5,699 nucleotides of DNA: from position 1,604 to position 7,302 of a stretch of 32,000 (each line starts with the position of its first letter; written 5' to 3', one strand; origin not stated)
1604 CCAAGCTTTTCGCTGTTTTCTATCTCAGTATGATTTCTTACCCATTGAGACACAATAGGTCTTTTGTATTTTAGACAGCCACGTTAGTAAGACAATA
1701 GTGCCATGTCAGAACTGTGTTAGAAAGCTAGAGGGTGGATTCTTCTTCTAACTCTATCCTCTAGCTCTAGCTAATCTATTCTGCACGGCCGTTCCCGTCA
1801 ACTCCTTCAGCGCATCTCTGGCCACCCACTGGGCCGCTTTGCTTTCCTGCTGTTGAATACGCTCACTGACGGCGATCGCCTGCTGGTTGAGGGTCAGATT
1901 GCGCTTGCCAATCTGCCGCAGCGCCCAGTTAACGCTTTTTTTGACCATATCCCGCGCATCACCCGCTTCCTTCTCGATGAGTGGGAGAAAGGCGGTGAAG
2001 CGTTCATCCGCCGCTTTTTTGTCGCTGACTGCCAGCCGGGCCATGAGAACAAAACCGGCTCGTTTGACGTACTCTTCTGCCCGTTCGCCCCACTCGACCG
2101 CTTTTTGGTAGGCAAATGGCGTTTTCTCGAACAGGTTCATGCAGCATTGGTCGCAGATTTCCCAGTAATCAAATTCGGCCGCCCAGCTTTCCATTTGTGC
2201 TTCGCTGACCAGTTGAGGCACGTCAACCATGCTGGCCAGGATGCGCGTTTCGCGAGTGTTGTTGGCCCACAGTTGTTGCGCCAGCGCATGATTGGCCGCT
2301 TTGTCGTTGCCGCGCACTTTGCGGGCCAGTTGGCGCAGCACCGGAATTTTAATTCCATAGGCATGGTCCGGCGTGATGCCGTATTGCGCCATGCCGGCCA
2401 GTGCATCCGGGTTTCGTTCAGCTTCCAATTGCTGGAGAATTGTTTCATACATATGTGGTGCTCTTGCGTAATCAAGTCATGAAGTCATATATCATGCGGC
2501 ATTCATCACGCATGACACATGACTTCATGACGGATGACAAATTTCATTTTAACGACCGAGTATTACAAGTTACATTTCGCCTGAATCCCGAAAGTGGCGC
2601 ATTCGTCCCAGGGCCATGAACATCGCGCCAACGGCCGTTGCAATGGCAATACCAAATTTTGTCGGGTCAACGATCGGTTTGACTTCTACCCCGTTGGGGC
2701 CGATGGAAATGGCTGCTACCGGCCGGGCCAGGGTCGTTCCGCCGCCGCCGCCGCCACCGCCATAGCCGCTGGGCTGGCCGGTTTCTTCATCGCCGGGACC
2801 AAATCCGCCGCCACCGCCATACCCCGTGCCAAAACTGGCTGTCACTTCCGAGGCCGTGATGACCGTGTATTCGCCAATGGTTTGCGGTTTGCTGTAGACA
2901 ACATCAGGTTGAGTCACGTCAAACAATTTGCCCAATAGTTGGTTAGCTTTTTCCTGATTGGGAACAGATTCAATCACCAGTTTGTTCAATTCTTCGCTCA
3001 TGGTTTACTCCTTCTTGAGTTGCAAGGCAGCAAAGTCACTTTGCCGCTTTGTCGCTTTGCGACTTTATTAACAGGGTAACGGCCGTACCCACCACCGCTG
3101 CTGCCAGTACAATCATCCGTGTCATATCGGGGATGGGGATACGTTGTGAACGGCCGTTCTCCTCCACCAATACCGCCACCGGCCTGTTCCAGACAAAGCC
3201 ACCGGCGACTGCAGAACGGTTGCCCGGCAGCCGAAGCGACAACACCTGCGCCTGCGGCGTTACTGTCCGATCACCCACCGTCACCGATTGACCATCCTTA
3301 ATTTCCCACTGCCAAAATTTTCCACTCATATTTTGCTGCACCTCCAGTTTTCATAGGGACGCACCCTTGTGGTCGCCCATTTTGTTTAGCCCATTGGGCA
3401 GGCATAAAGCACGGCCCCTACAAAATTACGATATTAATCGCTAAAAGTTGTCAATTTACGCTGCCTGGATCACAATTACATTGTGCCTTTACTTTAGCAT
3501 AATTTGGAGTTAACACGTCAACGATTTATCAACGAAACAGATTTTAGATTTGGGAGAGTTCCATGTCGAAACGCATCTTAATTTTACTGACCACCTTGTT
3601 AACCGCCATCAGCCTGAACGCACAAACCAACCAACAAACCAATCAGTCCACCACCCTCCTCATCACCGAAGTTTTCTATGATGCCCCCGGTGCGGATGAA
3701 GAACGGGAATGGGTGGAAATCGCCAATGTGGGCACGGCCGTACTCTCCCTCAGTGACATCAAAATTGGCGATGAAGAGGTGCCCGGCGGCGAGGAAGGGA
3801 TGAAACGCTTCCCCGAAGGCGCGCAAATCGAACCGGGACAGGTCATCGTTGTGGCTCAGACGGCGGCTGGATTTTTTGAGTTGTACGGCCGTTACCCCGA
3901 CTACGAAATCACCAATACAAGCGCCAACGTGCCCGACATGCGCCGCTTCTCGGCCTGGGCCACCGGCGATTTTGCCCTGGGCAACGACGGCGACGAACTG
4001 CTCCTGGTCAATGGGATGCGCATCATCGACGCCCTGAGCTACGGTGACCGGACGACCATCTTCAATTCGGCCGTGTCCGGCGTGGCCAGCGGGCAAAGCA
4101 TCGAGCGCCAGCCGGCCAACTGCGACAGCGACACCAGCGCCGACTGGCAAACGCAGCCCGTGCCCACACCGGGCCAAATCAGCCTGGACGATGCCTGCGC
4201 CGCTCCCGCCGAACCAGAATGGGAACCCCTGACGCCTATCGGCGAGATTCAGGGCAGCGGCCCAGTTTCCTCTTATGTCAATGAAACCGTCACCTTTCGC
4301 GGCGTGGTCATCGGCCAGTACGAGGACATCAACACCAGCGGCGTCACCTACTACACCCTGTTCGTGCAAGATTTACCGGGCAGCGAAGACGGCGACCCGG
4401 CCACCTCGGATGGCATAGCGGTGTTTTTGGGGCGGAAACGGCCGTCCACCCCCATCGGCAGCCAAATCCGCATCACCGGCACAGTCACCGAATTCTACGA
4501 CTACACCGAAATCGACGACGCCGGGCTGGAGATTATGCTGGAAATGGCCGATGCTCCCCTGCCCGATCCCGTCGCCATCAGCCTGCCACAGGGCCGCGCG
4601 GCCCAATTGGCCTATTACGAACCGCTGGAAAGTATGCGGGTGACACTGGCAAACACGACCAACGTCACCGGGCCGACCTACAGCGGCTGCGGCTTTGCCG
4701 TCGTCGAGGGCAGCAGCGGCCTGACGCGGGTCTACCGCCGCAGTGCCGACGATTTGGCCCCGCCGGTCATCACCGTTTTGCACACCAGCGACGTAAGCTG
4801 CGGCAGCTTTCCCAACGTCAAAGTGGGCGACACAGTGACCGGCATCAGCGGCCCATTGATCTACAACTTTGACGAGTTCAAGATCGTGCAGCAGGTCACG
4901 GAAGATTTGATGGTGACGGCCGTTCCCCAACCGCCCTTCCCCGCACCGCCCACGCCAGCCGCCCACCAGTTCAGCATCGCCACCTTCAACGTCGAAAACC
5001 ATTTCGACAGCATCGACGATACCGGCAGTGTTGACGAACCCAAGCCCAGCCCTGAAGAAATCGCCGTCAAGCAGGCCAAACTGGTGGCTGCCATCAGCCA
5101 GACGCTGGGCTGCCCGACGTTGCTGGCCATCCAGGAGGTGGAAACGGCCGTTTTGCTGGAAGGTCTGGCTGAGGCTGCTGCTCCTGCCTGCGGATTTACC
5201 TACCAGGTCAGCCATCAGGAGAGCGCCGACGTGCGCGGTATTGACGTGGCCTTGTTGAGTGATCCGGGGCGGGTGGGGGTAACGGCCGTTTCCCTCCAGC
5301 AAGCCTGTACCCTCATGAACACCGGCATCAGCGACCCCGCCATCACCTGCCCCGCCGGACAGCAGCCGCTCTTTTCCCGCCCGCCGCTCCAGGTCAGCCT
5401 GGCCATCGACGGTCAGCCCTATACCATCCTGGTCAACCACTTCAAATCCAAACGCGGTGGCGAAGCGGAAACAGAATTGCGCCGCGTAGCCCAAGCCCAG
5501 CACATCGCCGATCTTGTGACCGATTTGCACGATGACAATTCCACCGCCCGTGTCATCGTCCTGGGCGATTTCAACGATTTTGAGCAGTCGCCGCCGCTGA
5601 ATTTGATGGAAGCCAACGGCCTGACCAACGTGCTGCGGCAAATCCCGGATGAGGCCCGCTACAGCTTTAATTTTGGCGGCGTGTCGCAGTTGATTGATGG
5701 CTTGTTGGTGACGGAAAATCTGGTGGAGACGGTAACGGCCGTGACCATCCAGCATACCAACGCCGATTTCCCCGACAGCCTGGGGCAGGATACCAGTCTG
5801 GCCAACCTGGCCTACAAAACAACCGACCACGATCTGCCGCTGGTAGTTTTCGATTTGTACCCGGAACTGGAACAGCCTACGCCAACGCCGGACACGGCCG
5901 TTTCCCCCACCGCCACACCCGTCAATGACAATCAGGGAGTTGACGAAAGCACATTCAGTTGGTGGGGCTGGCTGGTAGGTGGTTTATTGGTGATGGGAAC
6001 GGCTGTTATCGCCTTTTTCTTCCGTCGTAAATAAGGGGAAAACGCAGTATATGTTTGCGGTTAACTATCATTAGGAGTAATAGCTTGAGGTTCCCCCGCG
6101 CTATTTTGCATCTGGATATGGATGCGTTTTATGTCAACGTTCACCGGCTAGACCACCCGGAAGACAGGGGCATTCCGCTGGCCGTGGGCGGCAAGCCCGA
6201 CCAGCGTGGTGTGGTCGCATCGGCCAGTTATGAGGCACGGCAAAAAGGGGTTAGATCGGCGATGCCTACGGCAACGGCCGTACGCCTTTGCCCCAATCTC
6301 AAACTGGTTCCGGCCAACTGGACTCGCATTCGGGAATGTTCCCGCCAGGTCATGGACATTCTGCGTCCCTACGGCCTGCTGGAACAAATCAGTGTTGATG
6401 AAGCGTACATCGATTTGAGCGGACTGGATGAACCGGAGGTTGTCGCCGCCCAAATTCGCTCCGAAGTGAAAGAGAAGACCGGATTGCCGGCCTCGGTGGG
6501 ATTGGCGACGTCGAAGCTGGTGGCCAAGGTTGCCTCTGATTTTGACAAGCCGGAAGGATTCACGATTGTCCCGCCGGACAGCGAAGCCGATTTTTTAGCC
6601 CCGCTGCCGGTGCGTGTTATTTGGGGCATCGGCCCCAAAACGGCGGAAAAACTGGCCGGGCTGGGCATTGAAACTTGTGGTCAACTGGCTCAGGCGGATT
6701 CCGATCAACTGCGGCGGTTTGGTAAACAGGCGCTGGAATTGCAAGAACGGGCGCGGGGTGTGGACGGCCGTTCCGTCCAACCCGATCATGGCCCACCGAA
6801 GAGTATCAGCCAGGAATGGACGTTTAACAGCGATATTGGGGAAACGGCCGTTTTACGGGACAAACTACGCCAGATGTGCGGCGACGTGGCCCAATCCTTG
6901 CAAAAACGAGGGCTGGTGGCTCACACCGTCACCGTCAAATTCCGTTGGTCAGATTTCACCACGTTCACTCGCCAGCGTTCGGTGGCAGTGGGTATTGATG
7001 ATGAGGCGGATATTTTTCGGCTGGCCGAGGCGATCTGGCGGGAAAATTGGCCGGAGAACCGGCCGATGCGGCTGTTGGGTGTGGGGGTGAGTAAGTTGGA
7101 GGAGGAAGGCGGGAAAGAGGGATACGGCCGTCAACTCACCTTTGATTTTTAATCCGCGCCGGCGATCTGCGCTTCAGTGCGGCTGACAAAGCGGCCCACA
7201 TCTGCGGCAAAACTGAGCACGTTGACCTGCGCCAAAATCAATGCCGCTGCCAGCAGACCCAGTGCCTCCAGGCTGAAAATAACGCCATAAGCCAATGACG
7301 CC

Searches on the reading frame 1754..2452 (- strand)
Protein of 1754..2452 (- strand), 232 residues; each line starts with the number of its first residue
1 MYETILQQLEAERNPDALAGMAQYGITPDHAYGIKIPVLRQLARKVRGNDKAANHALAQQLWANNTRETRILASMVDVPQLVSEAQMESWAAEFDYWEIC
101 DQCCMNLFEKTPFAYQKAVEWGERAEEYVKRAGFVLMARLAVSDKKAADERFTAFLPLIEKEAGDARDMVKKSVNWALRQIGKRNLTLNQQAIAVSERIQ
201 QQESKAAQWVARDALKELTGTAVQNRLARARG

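Call 14: search_protein_families(library=pfam, proteins=[window:1754-2452:-])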
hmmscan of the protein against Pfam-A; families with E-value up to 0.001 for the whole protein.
window:1754-2452:- (232 aa): 1 family
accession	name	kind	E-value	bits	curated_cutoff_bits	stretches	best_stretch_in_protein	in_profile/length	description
PF08713.17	DNA_alkylation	-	3.1e-34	119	21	1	5-218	1-213/213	DNA alkylation repair enzyme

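Call 83: find_encoding_contigs(protein=window:1754-2452:-, flank=10000, max_places=4)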
Protein window:1754-2452:- (232 aa): no gene with exactly this product is on record in the collection.

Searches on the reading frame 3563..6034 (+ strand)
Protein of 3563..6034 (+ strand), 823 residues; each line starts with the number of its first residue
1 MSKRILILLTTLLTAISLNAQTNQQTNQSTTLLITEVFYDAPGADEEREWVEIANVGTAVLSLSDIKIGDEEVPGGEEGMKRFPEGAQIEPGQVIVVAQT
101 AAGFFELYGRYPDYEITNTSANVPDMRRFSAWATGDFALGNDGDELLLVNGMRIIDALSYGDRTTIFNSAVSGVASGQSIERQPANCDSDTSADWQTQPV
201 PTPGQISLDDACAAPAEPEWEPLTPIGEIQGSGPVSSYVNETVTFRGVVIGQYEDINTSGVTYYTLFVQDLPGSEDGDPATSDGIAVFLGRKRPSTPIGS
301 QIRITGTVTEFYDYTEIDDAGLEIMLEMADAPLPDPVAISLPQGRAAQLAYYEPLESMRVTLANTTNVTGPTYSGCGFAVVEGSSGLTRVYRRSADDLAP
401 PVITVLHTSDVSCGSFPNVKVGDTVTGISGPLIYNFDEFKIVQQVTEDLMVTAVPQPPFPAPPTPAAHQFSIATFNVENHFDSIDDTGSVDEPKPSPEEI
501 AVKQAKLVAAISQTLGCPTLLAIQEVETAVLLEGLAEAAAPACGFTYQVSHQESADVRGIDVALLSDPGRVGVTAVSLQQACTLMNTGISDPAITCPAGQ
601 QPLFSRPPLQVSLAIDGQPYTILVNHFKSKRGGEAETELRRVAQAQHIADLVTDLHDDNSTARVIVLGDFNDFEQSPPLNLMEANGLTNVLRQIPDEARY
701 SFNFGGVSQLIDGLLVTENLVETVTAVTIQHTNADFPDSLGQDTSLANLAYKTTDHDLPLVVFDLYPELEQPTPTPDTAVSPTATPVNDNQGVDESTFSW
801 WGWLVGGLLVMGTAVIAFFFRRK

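Call 6: search_protein_families(library=ncbifam, proteins=[window:3563-6034:+])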
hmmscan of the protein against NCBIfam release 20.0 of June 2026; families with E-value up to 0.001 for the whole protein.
window:3563-6034:+ (823 aa): 2 families
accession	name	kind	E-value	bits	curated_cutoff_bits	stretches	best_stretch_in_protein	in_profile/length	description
NF033681.1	ExeM_NucH_DNase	subfamily_domain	1.5e-51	175.9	300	2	418-762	185-542/546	ExeM/NucH family extracellular endonuclease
NF033680.1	exonuc_ExeM-GG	exception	2.7e-19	68.8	1300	1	221-368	196-342/884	extracellular exonuclease ExeM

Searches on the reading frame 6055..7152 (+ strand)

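Call 6: search_protein_families(library=ncbifam, proteins=[window:6055-7152:+])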
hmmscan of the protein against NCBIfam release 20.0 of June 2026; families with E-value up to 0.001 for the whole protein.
window:6055-7152:+ (365 aa): 10 families
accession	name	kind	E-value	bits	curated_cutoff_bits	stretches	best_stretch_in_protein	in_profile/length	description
NF002677.0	PRK02406.1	equivalog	3.4e-98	329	256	1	15-351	6-346/357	DNA polymerase IV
NF002882.0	PRK03348.1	equivalog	4.8e-98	328.9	389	1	15-350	5-346/461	DNA polymerase IV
NF002751.0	PRK02794.1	equivalog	1.2e-89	301.1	371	1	16-351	39-377/425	DNA polymerase IV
NF002492.0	PRK01810.1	equivalog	1.3e-84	284.4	399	1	14-351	9-352/412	DNA polymerase IV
NF010731.0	PRK14133.1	equivalog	9.2e-84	281.7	362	1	15-351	3-339/352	DNA polymerase IV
NF003015.0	PRK03858.1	subfamily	8.6e-78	262.1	367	1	16-352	8-347/399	DNA polymerase IV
NF002883.0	PRK03352.1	equivalog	1.2e-73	248.3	330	1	15-346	5-340/347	DNA polymerase IV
NF002848.0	PRK03103.1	subfamily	8.4e-64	215.5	381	1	15-350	4-352/410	DNA polymerase IV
NF002292.0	PRK01216.1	equivalog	4.2e-37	128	339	1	17-351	3-342/351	DNA polymerase IV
NF002955.0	PRK03609.1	subfamily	6.7e-22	78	431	1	20-284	5-280/422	translesion error-prone DNA polymerase V subunit UmuC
